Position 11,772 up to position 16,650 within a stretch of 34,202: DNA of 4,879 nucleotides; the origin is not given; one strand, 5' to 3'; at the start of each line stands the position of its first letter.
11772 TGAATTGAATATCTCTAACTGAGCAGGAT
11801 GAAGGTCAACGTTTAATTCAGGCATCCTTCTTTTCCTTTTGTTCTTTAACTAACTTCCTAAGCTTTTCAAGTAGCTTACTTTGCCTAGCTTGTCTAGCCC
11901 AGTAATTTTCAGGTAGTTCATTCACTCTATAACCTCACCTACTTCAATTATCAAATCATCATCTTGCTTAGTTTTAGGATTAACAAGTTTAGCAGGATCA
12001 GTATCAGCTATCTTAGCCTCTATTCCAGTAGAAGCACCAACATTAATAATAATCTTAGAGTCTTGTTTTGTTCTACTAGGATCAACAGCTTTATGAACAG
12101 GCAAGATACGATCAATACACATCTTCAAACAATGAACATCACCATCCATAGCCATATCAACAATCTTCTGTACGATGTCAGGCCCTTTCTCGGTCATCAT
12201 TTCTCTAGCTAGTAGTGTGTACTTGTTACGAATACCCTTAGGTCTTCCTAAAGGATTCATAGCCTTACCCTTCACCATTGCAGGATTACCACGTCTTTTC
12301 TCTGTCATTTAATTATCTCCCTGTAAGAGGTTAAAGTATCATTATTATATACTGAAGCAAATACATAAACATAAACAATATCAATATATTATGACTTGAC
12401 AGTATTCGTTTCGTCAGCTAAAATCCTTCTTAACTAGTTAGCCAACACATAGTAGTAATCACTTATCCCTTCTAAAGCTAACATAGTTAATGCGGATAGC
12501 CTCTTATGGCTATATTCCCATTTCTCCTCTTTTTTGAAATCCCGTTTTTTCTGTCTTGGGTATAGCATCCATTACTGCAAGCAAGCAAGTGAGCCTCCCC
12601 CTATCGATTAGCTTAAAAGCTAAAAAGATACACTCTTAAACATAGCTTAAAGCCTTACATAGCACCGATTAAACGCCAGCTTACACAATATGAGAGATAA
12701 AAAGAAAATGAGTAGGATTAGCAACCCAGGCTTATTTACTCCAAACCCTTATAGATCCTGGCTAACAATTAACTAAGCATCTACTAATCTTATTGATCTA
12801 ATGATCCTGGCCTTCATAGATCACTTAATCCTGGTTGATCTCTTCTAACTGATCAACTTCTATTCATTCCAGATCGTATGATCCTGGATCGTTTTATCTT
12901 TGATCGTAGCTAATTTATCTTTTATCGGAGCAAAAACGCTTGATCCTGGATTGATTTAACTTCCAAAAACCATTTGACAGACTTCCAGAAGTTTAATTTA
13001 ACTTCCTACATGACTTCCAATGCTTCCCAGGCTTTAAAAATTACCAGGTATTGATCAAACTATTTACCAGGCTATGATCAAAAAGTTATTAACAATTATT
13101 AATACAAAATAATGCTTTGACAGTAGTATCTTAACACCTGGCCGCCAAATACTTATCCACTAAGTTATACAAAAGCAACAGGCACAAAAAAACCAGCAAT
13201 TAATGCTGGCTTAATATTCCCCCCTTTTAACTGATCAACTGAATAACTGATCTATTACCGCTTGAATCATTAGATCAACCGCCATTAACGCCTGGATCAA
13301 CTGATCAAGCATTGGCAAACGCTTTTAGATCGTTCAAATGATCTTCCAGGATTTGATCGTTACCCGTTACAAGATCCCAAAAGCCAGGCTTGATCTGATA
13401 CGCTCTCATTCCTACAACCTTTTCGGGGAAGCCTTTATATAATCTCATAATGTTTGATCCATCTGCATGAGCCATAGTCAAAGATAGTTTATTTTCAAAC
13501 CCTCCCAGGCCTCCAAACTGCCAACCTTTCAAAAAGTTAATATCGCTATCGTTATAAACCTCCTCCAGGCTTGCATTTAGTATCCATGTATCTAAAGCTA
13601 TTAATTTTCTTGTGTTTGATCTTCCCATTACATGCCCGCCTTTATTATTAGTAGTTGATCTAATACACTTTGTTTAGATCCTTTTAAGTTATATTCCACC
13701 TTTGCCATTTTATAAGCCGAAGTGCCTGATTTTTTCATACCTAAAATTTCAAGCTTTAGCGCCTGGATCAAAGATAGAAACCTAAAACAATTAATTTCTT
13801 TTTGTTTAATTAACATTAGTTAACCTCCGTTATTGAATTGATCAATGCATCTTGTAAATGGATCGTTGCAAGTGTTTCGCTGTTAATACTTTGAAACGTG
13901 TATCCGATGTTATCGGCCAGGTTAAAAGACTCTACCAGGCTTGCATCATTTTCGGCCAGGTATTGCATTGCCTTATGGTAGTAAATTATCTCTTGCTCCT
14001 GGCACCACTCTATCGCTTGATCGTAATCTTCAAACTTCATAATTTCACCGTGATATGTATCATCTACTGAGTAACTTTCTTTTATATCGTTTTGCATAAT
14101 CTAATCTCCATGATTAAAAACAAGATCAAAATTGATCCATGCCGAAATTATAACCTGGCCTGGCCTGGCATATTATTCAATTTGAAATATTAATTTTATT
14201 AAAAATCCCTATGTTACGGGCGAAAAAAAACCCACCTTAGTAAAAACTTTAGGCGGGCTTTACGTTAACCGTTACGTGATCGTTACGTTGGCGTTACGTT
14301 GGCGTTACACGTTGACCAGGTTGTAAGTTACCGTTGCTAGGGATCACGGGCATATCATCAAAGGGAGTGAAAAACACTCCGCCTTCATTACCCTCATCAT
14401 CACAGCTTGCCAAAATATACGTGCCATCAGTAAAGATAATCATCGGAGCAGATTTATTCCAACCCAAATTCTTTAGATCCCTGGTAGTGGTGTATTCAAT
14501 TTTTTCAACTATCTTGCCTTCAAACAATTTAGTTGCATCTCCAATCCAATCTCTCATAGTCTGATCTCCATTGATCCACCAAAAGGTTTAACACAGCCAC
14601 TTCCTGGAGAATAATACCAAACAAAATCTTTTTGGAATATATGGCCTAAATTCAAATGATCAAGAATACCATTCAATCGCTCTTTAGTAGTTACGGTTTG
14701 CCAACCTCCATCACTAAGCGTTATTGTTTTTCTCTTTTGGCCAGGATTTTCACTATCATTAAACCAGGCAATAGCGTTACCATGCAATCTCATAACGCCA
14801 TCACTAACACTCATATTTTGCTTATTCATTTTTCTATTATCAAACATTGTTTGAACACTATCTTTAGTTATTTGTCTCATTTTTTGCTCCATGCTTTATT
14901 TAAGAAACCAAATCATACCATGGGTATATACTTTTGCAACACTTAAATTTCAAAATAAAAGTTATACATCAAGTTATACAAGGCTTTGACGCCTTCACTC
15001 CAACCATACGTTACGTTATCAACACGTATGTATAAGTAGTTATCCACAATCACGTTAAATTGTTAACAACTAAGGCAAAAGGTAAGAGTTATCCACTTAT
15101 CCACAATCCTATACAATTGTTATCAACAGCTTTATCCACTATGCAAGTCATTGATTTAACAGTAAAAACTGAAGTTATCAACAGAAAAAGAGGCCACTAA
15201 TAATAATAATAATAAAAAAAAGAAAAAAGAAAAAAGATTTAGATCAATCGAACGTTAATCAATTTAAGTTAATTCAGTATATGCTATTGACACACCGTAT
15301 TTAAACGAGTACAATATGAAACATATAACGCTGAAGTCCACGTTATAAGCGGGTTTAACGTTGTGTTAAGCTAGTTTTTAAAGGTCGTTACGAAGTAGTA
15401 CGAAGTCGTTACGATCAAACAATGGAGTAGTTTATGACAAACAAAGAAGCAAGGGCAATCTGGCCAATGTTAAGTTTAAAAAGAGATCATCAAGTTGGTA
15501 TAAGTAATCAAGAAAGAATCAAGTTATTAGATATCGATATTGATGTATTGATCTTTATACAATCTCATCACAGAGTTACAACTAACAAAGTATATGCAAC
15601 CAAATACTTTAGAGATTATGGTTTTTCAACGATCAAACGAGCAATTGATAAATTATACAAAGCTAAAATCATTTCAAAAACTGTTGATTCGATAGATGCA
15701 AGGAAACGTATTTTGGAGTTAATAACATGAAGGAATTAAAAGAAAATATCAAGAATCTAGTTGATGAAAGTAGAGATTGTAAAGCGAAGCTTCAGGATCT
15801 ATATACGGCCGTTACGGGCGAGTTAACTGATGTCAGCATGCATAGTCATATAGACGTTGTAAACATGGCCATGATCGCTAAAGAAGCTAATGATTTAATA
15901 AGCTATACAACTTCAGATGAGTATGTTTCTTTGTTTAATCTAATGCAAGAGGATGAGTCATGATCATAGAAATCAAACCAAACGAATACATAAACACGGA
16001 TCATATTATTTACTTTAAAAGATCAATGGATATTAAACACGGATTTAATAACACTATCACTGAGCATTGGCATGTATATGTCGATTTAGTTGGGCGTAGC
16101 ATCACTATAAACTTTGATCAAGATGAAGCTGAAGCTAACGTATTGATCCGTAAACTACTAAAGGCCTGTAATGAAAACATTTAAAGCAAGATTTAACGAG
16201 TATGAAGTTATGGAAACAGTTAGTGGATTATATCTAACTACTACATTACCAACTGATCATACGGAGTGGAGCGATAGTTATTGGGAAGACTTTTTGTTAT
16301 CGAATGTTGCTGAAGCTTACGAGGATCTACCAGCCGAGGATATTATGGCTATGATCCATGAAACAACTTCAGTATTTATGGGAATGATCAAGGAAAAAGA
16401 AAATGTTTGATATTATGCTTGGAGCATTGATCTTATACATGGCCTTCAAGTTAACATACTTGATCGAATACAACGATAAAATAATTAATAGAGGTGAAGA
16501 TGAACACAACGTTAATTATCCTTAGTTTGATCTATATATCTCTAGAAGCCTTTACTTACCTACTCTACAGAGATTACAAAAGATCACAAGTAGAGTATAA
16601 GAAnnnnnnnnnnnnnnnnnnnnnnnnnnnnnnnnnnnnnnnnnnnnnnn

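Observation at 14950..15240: oriC-like DnaA-box array plus A/T tract between the divergent early promoters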

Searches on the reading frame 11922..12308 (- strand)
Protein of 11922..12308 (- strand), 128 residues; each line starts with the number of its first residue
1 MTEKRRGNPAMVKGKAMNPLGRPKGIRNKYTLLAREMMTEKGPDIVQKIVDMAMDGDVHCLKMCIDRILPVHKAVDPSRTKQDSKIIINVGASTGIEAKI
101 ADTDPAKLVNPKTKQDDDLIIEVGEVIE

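Call 6: search_protein_families(library=phrogs, proteins=[window:11922-12308:-], max_evalue=0.01)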
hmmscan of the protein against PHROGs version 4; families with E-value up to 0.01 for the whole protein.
window:11922-12308:- (128 aa): 2 families
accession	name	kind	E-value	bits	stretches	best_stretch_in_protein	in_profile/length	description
phrog_4114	-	unknown function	0.00026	22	1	4-52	3-51/123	-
phrog_26239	-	unknown function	0.00049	21.5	0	12-60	22-83/146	-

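Call 33: search_protein_families(library=ncbifam, proteins=[window:11922-12308:-], max_evalue=0.05)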
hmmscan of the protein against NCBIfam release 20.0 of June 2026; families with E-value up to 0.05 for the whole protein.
window:11922-12308:- (128 aa): 0 families

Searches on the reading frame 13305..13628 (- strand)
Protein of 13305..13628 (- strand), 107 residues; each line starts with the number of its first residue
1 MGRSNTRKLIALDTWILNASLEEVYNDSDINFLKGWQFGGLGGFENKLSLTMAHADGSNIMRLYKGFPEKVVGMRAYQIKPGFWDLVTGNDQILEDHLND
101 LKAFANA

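Call 6: search_protein_families(library=phrogs, proteins=[window:13305-13628:-], max_evalue=0.01)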
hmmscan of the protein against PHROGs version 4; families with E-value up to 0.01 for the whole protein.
window:13305-13628:- (107 aa): 1 family
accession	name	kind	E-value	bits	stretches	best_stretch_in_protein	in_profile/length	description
phrog_15317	-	unknown function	0.0003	22.1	1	42-78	51-87/103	-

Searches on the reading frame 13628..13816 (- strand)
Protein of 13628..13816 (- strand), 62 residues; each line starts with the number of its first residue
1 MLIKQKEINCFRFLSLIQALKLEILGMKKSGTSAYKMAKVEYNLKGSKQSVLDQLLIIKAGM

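Call 6: search_protein_families(library=phrogs, proteins=[window:13628-13816:-], max_evalue=0.01)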
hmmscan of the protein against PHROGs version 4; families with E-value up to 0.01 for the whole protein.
window:13628-13816:- (62 aa): 1 family
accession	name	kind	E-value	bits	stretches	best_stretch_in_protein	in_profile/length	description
phrog_19182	-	unknown function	7.4e-09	36.7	1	4-55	6-60/74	-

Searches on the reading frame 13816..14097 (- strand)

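Call 6: search_protein_families(library=phrogs, proteins=[window:13816-14097:-], max_evalue=0.01)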
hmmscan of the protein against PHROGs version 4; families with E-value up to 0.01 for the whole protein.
window:13816-14097:- (93 aa): 0 families

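Call 11: search_protein_families(library=pfam, proteins=[window:13816-14097:-], max_evalue=0.1)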
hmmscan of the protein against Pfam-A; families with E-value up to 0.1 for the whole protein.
window:13816-14097:- (93 aa): 1 family
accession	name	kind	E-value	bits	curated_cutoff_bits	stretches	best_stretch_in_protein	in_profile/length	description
PF04800.17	NDUS4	-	0.0087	16.7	31.9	1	10-44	42-76/96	NADH dehydrogenase ubiquinone Fe-S protein 4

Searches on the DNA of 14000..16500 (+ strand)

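Call 4: search_dna_similar(query=window:14000-16500:+, collection=phages, mode=near, max_rows=30)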
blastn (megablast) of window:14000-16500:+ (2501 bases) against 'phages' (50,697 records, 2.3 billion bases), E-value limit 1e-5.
No match.

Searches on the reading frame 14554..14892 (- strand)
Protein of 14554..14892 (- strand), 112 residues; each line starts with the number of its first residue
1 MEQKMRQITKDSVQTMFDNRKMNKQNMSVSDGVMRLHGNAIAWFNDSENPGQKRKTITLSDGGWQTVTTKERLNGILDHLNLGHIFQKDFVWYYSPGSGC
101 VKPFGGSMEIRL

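Call 6: search_protein_families(library=phrogs, proteins=[window:14554-14892:-], max_evalue=0.01)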
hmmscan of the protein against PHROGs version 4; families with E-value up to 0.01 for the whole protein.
window:14554-14892:- (112 aa): 2 families
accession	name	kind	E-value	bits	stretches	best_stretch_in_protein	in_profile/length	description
phrog_554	-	unknown function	4.5e-18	66.5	1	5-96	1-92/109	-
phrog_16548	-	unknown function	0.0082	17.1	0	34-77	46-81/119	-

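Call 11: search_protein_families(library=pfam, proteins=[window:14554-14892:-], max_evalue=0.1)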
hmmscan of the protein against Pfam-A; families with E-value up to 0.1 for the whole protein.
window:14554-14892:- (112 aa): 1 family
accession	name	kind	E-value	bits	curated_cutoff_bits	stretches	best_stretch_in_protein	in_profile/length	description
PF23790.1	Kyano_Gp96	-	3.5e-15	56.5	27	1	5-99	1-95/110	Kyanoviridae Gp96 protein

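Call 19: find_related_loci(query=window:14554-14892:-, collection=viral_contigs, flank=6000)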
Query window:14554-14892:- (112 aa) in viral_contigs; peptide patterns used: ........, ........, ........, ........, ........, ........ (x = any residue, [..] = any of these).
17 stretches matched a pattern; 15 encode a relative of the query (tblastn E <= 1e-3); 15 distinct loci.
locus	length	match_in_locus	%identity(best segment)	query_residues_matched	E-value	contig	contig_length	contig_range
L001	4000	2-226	99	38-112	1e-49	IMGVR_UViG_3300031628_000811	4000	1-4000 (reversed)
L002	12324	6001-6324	61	4-112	1e-43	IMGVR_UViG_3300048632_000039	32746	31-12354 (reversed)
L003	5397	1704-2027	61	4-112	1e-43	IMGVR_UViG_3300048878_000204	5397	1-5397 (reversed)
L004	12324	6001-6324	61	4-112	1e-43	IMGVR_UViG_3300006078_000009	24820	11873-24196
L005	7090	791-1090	56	5-112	3e-35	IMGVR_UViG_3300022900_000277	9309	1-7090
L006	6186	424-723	56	5-112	3e-35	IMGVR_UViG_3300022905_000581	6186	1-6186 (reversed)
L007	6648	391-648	51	5-93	2e-18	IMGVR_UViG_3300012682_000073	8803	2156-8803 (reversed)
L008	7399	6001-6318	40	5-107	8e-17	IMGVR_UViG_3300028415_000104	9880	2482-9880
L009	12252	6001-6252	39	3-93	6e-14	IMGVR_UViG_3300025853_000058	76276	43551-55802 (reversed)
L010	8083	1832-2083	39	3-93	6e-14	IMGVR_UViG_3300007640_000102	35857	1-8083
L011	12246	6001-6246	39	5-93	8e-14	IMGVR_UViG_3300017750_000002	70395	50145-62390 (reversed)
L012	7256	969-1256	35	5-94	2e-13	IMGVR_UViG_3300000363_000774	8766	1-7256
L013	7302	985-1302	35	5-107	2e-13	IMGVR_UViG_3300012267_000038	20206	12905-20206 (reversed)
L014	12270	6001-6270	37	2-92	4e-13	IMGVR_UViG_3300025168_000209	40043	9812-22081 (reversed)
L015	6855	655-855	37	21-101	2e-8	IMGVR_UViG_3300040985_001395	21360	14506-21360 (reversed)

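Call 33: search_protein_families(library=ncbifam, proteins=[window:14554-14892:-], max_evalue=0.05)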
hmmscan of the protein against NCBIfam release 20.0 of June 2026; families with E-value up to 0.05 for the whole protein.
window:14554-14892:- (112 aa): 0 families

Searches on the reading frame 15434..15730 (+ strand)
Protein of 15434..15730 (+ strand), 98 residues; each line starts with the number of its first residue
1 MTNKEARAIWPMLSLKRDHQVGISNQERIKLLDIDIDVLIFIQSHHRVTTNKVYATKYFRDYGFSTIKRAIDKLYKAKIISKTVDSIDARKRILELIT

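Call 7: search_protein_families(library=phrogs, proteins=[window:15434-15730:+], max_evalue=0.01)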
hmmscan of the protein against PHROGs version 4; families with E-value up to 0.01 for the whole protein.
window:15434-15730:+ (98 aa): 1 family
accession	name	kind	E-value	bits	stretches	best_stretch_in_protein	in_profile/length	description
phrog_37711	-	unknown function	2.7e-05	25.5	1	35-91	36-91/100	-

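Call 11: search_protein_families(library=pfam, proteins=[window:15434-15730:+], max_evalue=0.1)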
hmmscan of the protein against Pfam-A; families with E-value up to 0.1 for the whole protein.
window:15434-15730:+ (98 aa): 2 families
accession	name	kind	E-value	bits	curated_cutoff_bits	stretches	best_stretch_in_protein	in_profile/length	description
PF22381.2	Staph_reg_Sar_Rot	-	0.0013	19.3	27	1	37-96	18-74/85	Transcriptional regulator SarA/Rot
PF24406.1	nSTAND_NTPase4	-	0.04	14.5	27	1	55-86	12-44/58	Novel STAND NTPase 4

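Call 20: find_related_loci(query=window:15434-15730:+, collection=viral_contigs, flank=6000)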
Query window:15434-15730:+ (98 aa) in viral_contigs; peptide patterns used: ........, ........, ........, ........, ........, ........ (x = any residue, [..] = any of these).
17 stretches matched a pattern; 1 encode a relative of the query (tblastn E <= 1e-3); 1 distinct loci.
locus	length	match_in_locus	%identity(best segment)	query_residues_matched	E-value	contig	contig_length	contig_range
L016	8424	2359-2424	59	57-78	6e-6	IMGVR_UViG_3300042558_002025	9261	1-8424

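Call 33: search_protein_families(library=ncbifam, proteins=[window:15434-15730:+], max_evalue=0.05)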
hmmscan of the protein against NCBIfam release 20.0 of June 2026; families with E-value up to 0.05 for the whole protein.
window:15434-15730:+ (98 aa): 2 families
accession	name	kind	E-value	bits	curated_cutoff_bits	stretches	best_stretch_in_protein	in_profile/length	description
NF045593.1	bilirub_TF_BilQ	equivalog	0.0049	16.6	125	1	39-96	36-90/135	bilirubin utilization transcriptional regulator BilQ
NF046008.1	ICE_MAGa4850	equivalog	0.012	15.7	55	1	26-94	35-106/233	MAGa4850 family ICE element protein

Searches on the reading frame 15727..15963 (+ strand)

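Call 7: search_protein_families(library=phrogs, proteins=[window:15727-15963:+], max_evalue=0.01)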
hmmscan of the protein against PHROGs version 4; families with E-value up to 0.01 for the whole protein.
window:15727-15963:+ (78 aa): 0 families

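Call 11: search_protein_families(library=pfam, proteins=[window:15727-15963:+], max_evalue=0.1)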
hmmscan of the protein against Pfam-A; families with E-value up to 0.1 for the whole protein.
window:15727-15963:+ (78 aa): 1 family
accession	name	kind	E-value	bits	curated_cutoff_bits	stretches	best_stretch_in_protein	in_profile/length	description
PF23854.1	DUF7217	-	0.013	15.7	29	1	1-71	139-210/238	Domain of unknown function (DUF7217)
